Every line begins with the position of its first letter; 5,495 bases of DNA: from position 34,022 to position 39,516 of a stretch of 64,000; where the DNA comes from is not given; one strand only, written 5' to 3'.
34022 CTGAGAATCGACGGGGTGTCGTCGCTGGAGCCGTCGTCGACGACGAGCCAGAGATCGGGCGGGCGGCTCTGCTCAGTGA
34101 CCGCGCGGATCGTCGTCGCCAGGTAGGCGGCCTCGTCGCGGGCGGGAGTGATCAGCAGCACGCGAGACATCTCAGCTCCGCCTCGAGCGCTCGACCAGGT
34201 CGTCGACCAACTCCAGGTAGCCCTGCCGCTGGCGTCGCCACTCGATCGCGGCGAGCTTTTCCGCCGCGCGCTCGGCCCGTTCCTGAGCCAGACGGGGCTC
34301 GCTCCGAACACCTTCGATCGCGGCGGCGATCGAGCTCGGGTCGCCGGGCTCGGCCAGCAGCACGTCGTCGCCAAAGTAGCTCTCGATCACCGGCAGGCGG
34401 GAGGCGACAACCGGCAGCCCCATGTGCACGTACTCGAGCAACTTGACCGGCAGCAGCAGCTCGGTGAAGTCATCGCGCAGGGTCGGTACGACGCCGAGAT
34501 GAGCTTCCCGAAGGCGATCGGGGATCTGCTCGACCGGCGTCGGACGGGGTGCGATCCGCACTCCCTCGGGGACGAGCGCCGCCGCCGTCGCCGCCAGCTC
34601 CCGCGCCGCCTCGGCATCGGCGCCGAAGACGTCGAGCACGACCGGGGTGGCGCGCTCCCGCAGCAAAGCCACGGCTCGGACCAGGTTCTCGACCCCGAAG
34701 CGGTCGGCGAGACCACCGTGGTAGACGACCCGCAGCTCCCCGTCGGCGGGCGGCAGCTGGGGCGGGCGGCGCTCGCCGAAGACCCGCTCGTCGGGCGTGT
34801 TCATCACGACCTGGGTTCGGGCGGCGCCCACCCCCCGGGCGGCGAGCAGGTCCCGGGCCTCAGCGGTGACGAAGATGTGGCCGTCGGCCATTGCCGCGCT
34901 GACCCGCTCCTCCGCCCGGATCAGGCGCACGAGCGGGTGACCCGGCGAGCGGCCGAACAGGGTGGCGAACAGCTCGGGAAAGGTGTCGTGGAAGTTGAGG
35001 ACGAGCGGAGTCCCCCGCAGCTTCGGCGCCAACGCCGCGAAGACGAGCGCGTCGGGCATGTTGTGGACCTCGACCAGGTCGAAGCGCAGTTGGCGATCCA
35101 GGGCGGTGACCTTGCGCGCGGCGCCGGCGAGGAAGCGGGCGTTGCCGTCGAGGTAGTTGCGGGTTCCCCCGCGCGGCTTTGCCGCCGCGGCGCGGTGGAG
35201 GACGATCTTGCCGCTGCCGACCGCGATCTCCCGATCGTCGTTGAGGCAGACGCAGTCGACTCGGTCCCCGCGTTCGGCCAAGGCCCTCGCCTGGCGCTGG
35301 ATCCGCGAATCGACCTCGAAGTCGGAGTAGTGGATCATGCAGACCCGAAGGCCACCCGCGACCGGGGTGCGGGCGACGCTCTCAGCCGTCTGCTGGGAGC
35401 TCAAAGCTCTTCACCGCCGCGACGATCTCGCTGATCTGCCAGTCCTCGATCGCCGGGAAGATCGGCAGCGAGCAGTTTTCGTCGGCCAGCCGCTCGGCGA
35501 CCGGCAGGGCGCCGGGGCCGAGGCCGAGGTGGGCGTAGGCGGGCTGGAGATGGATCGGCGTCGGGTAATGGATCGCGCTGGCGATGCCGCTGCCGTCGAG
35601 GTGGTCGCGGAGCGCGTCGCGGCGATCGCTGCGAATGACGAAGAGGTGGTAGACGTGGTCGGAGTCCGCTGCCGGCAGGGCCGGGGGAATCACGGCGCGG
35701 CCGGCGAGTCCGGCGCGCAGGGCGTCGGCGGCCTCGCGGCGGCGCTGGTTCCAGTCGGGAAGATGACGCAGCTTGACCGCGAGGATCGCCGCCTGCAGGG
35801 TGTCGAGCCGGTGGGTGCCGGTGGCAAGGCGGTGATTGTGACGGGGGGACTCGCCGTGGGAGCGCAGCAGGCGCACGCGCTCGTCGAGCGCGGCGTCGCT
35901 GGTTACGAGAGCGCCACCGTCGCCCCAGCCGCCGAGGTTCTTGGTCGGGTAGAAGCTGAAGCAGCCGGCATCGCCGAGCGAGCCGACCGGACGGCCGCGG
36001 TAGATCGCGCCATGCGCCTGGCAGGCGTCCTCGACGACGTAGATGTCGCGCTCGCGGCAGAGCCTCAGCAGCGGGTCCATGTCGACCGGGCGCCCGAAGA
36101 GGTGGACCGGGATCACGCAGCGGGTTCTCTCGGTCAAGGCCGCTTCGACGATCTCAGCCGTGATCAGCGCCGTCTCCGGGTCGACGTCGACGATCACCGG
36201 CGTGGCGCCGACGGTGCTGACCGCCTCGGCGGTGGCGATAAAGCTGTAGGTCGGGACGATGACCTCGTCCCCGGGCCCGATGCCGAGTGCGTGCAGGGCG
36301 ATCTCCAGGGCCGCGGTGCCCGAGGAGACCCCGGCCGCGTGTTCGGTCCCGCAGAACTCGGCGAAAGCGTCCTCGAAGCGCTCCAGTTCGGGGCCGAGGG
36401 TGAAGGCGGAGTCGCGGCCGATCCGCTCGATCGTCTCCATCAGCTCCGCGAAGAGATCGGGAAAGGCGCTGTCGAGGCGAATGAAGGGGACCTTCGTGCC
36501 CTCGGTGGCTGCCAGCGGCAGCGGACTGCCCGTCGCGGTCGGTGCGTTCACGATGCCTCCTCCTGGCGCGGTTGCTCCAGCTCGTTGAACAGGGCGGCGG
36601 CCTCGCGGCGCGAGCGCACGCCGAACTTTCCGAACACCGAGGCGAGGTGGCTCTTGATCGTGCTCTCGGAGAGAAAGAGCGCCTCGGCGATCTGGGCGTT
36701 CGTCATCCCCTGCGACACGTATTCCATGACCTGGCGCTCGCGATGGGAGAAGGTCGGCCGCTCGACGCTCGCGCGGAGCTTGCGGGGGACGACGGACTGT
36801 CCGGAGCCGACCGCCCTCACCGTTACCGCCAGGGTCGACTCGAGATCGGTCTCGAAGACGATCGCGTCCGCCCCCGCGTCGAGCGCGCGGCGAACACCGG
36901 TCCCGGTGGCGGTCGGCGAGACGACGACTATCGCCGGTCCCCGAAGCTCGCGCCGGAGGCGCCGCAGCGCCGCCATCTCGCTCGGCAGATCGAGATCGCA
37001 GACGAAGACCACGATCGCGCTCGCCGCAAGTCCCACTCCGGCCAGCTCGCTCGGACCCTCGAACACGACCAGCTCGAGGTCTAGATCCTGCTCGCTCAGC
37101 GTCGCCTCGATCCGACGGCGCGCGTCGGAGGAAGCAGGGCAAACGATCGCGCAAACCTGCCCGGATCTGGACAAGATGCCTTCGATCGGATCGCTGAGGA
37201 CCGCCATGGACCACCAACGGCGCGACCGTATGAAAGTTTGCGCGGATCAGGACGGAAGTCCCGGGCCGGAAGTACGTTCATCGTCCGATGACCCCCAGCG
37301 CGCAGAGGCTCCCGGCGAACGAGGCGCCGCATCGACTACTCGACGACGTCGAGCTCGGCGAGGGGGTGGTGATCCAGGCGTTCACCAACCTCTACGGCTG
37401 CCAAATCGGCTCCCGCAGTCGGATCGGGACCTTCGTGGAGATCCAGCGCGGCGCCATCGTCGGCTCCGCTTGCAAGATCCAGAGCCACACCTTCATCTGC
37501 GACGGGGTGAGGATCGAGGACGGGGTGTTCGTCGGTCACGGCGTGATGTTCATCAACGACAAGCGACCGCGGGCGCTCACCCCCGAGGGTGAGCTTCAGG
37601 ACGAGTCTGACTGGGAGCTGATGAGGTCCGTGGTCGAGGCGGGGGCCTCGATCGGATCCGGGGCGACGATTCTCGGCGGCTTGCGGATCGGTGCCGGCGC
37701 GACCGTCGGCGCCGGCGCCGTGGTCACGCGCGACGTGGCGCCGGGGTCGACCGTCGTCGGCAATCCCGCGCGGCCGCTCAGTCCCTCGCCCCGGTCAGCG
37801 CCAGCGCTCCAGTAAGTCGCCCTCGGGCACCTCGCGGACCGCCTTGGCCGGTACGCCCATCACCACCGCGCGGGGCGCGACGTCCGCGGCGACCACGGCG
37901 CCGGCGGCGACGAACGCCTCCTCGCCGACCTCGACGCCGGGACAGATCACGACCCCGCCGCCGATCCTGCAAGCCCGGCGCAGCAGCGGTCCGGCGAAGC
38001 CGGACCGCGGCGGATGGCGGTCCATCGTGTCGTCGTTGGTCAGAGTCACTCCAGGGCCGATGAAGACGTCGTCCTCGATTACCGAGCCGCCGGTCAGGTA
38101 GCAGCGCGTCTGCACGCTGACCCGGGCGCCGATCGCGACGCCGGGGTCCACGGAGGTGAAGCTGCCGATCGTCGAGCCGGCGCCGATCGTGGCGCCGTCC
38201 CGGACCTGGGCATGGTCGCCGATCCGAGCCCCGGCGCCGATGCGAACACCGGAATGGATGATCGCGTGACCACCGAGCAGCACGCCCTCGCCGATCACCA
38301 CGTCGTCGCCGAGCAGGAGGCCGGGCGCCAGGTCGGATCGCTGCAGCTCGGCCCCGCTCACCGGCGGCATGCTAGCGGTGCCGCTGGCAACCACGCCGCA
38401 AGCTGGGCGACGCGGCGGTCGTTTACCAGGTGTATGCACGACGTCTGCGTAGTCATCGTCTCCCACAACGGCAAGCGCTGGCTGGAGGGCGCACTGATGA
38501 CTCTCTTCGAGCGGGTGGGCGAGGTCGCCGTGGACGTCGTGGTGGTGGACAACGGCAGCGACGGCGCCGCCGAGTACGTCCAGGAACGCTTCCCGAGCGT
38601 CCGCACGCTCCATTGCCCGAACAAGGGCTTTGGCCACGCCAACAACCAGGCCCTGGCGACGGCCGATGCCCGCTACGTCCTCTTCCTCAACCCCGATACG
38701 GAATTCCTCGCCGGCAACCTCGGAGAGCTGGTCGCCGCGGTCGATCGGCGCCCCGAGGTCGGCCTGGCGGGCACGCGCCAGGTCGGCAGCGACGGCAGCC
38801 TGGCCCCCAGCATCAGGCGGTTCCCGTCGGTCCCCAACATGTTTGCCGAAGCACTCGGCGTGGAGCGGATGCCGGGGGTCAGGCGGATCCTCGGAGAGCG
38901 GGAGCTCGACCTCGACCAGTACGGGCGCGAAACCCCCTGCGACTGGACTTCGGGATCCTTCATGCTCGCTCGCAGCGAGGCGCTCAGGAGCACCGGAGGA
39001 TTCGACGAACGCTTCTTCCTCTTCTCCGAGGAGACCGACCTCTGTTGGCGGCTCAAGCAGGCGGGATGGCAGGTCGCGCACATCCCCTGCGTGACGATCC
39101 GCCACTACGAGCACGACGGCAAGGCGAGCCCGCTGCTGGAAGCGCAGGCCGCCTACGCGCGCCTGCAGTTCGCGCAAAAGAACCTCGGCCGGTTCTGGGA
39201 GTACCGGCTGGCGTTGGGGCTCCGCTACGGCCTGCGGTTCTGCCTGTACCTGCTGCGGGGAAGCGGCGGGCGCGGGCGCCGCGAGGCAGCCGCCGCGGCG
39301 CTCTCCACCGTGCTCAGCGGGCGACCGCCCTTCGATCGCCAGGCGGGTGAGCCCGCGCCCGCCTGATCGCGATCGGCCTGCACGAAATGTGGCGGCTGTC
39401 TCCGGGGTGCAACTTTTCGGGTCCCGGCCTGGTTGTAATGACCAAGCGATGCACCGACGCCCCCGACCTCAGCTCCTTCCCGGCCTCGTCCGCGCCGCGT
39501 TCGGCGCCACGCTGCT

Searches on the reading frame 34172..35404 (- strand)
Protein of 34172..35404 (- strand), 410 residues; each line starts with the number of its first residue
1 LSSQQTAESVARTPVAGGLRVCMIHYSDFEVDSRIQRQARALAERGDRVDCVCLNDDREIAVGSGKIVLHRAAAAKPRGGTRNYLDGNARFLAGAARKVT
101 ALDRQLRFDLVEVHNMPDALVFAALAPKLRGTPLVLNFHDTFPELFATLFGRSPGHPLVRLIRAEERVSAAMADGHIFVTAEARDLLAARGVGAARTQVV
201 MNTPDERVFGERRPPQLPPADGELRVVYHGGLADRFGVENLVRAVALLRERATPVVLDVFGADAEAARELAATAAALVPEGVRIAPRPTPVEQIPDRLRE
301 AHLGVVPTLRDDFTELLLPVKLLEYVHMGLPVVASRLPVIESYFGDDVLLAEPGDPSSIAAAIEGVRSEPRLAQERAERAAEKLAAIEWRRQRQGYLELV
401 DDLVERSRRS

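Call 11: search_protein_families(library=pfam, proteins=[window:34172-35404:-], max_evalue=0.001)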
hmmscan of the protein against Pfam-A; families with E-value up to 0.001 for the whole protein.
window:34172-35404:- (410 aa): 6 families
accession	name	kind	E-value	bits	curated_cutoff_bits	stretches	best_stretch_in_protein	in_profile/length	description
PF13579.12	Glyco_trans_4_4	-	3.4e-18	66.9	29.7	1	34-202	6-157/158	Glycosyl transferase 4-like domain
PF13439.12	Glyco_transf_4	-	1.3e-17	64.8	28.5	1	35-202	8-164/170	Glycosyltransferase Family 4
PF13692.12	Glyco_trans_1_4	-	1.9e-16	61.1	27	1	225-364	3-137/142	Glycosyl transferases group 1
PF00534.26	Glycos_transf_1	-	3.9e-13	49.7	26.4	1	215-381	7-170/172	Glycosyl transferases group 1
PF20706.3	GT4-conflict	-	8.8e-07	28.7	26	1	196-392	171-381/385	Family 4 Glycosyltransferase in conflict systems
PF13477.12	Glyco_trans_4_2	-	0.00015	22.4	23.4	1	36-138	14-106/139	Glycosyl transferase 4-like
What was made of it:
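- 34172..35404 (-): GT4 glycosyltransferase. Call 11.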

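Call 67: search_protein_families(library=ncbifam, proteins=[window:34172-35404:-], max_evalue=0.00001)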
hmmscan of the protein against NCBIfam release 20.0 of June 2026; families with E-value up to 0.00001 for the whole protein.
window:34172-35404:- (410 aa): 4 families
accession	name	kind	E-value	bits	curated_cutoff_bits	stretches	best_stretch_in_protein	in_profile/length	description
NF041876.1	EPS_EpsE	equivalog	2.5e-12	46.7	400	1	205-385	196-377/389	exopolysaccharide biosynthesis GT4 family glycosyltransferase EpsE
TIGR04063.1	stp3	hypoth_equivalog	5.5e-11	42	442.05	1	70-401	58-393/397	TIGR04063 family PEP-CTERM/XrtA system glycosyltransferase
NF007640.0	PRK10307.1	subfamily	3.1e-08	33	276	1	188-392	187-394/411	WcaI family glycosyltransferase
TIGR04047.1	MSMEG_0565_glyc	hypoth_equivalog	3.8e-07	29.5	259.85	1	226-394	196-365/373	MSMEG_0565 family glycosyltransferase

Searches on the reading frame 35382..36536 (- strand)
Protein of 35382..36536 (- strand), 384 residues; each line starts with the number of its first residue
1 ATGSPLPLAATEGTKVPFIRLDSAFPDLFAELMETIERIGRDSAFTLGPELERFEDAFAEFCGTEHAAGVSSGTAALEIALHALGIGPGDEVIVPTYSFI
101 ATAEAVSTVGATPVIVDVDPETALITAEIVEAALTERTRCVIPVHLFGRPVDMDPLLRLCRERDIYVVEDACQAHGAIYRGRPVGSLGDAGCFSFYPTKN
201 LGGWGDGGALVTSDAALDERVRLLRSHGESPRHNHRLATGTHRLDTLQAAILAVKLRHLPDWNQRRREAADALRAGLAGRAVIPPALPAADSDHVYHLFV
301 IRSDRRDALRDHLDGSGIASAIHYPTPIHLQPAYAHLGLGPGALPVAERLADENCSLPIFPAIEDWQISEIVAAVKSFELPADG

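Call 11: search_protein_families(library=pfam, proteins=[window:35382-36536:-], max_evalue=0.001)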
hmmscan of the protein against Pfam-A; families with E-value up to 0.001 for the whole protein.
window:35382-36536:- (384 aa): 5 families
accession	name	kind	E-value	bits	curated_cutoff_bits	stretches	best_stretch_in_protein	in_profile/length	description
PF01041.23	DegT_DnrJ_EryC1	-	3.2e-114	382.3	19.8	1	30-375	5-359/360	DegT/DnrJ/EryC1/StrS aminotransferase family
PF01212.27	Beta_elim_lyase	-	3.5e-08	33.6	27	1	46-254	29-244/288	Beta-eliminating lyase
PF00155.27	Aminotran_1_2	-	8.8e-08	32.2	19.7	1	37-142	29-151/361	Aminotransferase class I and II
PF01053.26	Cys_Met_Meta_PP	-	1.6e-07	30.7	27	1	49-229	52-231/381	Cys/Met metabolism PLP-dependent enzyme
PF00266.25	Aminotran_5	-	4.2e-05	23.1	21.5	1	51-176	45-181/371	Aminotransferase class-V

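Call 67: search_protein_families(library=ncbifam, proteins=[window:35382-36536:-], max_evalue=0.00001)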
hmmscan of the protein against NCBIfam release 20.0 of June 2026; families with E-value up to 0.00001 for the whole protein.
window:35382-36536:- (384 aa): 18 families
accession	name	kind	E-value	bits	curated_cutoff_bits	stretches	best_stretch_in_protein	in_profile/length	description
NF008658.2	PRK11658.1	equivalog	6.4e-72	242.3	631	1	28-377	12-375/379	UDP-4-amino-4-deoxy-L-arabinose aminotransferase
TIGR03588.1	PseC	equivalog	3.5e-71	240.1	423.5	1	35-376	16-377/380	UDP-4-amino-4,6-dideoxy-N-acetyl-beta-L-altrosamine transaminase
NF008687.0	PRK11706.1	equivalog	2.4e-62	210.8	375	1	55-378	37-373/375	dTDP-4-amino-4,6-dideoxygalactose transaminase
TIGR04181.1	NHT_00031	hypoth_equivalog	9.8e-54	182.6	420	1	46-358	27-357/359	LegC family aminotransferase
TIGR04427.1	PLP_DesI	equivalog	1.8e-51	175.5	650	1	48-373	51-377/390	dTDP-4-dehydro-6-deoxyglucose aminotransferase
TIGR02379.1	ECA_wecE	subfamily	1.7e-49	168.6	434.85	1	55-376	37-372/376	dTDP-4-amino-4,6-dideoxy-D-glucose transaminase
NF011936.0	PRK15407.1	equivalog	1.4e-44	152.5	423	1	42-228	58-251/440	lipopolysaccharide biosynthesis protein RfbH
NF005871.0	PRK07811.1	equivalog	9e-11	40.9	513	1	38-225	50-235/389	cystathionine gamma-synthase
NF005817.0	PRK07683.1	equivalog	4e-10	39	575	1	74-170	99-200/387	aminotransferase A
NF004770.0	PRK06108.1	subfamily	1.5e-09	37.1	422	1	58-172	90-211/396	pyridoxal phosphate-dependent aminotransferase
NF005695.0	PRK07503.1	equivalog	4e-08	32.4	666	1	48-224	64-237/403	methionine gamma-lyase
NF006488.0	PRK08912.1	equivalog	6.6e-08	31.9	498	1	71-177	94-193/387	aminotransferase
NF005816.0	PRK07682.1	equivalog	1.5e-07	30.4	620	1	74-142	100-168/390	aminotransferase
NF006569.0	PRK09082.1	subfamily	2.1e-07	30.4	420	1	70-175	96-207/386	methionine aminotransferase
NF009079.0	PRK12414.1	subfamily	4.8e-07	29.1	481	1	70-175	96-206/384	methionine aminotransferase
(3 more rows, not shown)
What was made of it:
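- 35382..36536 (-): DegT/ArnB-type sugar aminotransferase. Calls 11 and 67.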

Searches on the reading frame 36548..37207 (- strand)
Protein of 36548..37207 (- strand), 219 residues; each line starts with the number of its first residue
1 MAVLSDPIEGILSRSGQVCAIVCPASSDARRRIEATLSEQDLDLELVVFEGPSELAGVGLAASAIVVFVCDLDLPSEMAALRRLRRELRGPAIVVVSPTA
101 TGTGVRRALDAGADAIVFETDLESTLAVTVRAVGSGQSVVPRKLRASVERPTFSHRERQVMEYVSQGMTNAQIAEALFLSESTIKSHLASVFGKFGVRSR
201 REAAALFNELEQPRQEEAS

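Call 11: search_protein_families(library=pfam, proteins=[window:36548-37207:-], max_evalue=0.001)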
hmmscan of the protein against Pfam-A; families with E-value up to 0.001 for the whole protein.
window:36548-37207:- (219 aa): 3 families
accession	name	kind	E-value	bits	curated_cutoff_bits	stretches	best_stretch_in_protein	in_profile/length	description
PF00196.25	GerE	-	6.3e-20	71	23.5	1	152-205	2-55/57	Bacterial regulatory proteins, luxR family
PF08281.18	Sigma70_r4_2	-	0.00015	21.8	25.7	1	156-189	14-48/54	Sigma-70, region 4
PF14493.12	HTH_40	-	0.00025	21.7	27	1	159-191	4-36/89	Helix-turn-helix domain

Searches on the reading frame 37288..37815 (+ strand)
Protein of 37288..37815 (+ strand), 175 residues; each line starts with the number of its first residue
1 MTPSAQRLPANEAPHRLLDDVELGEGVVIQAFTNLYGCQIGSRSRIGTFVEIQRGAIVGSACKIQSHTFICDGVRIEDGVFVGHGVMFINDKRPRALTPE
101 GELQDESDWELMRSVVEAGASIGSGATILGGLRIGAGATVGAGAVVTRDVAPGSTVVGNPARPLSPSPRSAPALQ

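Call 11: search_protein_families(library=pfam, proteins=[window:37288-37815:+], max_evalue=0.001)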
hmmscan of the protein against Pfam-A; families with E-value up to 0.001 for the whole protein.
window:37288-37815:+ (175 aa): 3 families
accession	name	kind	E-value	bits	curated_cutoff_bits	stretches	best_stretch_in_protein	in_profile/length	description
PF00132.30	Hexapep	-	8.1e-19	66.9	27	3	114-148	2-36/36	Bacterial transferase hexapeptide (six repeats)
PF25084.1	LbH_EIF2B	-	7.1e-09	36.1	54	1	19-87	20-92/105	EIF2B subunit epsilon LbH domain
PF14602.12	Hexapep_2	-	1e-05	25.6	27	0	116-148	4-34/34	Hexapeptide repeat of succinyl-transferase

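Call 67: search_protein_families(library=ncbifam, proteins=[window:37288-37815:+], max_evalue=0.00001)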
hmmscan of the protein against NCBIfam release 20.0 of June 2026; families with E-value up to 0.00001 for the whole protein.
window:37288-37815:+ (175 aa): 36 families (the best 25 are shown)
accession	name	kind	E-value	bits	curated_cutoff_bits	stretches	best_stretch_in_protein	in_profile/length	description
TIGR03570.1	NeuD_NnaD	subfamily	6.1e-23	81.5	160.8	2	115-162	155-202/202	NeuD/PglB/VioB family sugar acetyltransferase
NF041874.1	EPS_EpsC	equivalog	1.5e-15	57.3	150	1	114-164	114-164/168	serine O-acetyltransferase EpsC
NF002060.0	PRK00892.1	subfamily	1.7e-12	47.1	207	1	20-86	113-180/345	UDP-3-O-(3-hydroxymyristoyl)glucosamine N-acyltransferase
NF058585.1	HptprglPActTf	PfamEq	2.4e-12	46.8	300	1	119-164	112-157/172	heptaprenylglyceryl phosphate O-acetyltransferase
TIGR01172.1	cysE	equivalog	2.6e-12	47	210.65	1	116-162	116-162/162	serine O-acetyltransferase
NF010933.0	PRK14353.1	equivalog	4.2e-12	45.4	505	1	20-158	286-425/453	bifunctional UDP-N-acetylglucosamine diphosphorylase/glucosamine-1-phosphate N-acetyltransferase GlmU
NF033468.1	stregram_VatI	exception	5.1e-12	46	415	1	114-163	113-162/208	streptogramin A O-acetyltransferase Vat(I)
TIGR01853.1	lipid_A_lpxD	equivalog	1.7e-11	43.7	242.5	1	19-86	103-171/325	UDP-3-O-(3-hydroxymyristoyl)glucosamine N-acyltransferase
TIGR03308.1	phn_thr-fam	hypoth_equivalog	2.3e-11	43.9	201.65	1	19-164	18-159/204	phosphonate metabolim protein, transferase hexapeptide repeat family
TIGR03532.1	DapD_Ac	equivalog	2.3e-11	43.8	231.75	1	116-163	163-210/231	2,3,4,5-tetrahydropyridine-2,6-dicarboxylate N-acetyltransferase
NF007797.0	PRK10502.1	subfamily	4.9e-11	42.6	192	1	115-165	127-177/183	WcaF family extracellular polysaccharide biosynthesis acetyltransferase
TIGR01173.1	glmU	equivalog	7.2e-11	41.6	366.85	1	17-159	311-437/452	bifunctional UDP-N-acetylglucosamine diphosphorylase/glucosamine-1-phosphate N-acetyltransferase GlmU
NF000490.1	chloram_CatB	equivalog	1.7e-10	40.6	350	1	115-164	112-161/210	type B chloramphenicol O-acetyltransferase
NF041173.1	Sug_nt_acttase_Thmprot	equivalog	6.7e-10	38.5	600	1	39-153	286-400/405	bifunctional sugar-1-phosphate nucleotidylyltransferase/acetyltransferase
NF000020.1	stregram_VatE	exception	1.1e-09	38.2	450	1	115-167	117-169/214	streptogramin A O-acetyltransferase Vat(E)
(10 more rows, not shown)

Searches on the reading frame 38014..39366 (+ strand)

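Call 11: search_protein_families(library=pfam, proteins=[window:38014-39366:+], max_evalue=0.001)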
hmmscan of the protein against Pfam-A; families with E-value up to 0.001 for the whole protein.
window:38014-39366:+ (450 aa): 3 families
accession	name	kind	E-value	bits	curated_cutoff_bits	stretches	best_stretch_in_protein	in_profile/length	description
PF00535.33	Glycos_transf_2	-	5.2e-16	59.5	23.3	1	145-265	1-125/168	Glycosyl transferase family 2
PF13641.12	Glyco_tranf_2_3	-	5.1e-11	43.5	27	1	143-366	2-213/230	Glycosyltransferase like family 2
PF13632.12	Glyco_trans_2_3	-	5.2e-06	26.8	27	1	304-360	67-119/198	Glycosyl transferase family group 2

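Call 67: search_protein_families(library=ncbifam, proteins=[window:38014-39366:+], max_evalue=0.00001)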
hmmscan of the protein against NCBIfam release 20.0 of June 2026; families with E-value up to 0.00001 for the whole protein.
window:38014-39366:+ (450 aa): 6 families
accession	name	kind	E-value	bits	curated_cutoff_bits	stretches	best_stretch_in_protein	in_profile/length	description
TIGR03965.1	mycofact_glyco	equivalog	9.9e-20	70.8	280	2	317-383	234-298/467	mycofactocin biosynthesis glycosyltransferase MftF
NF041875.1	EPS_EpsD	equivalog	2.1e-12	47.1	370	1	145-236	2-97/325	exopolysaccharide biosynthesis glycosyltransferase EpsD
NF007482.0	PRK10073.1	equivalog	5.2e-08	32.3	423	1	143-231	7-98/334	glycosyltransferase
TIGR04283.1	glyco_like_mftF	equivalog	8.8e-08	32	182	0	145-243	2-97/221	TIGR04283 family arsenosugar biosynthesis glycosyltransferase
NF038302.1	EPS_HpsE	equivalog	4.4e-07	29.2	300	0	143-230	2-98/307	hormogonium polysaccharide biosynthesis glycosyltransferase HpsE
TIGR03937.1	PgaC_IcaA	equivalog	4.1e-06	26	422.3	0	141-250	44-157/407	poly-beta-1,6-N-acetyl-D-glucosamine synthase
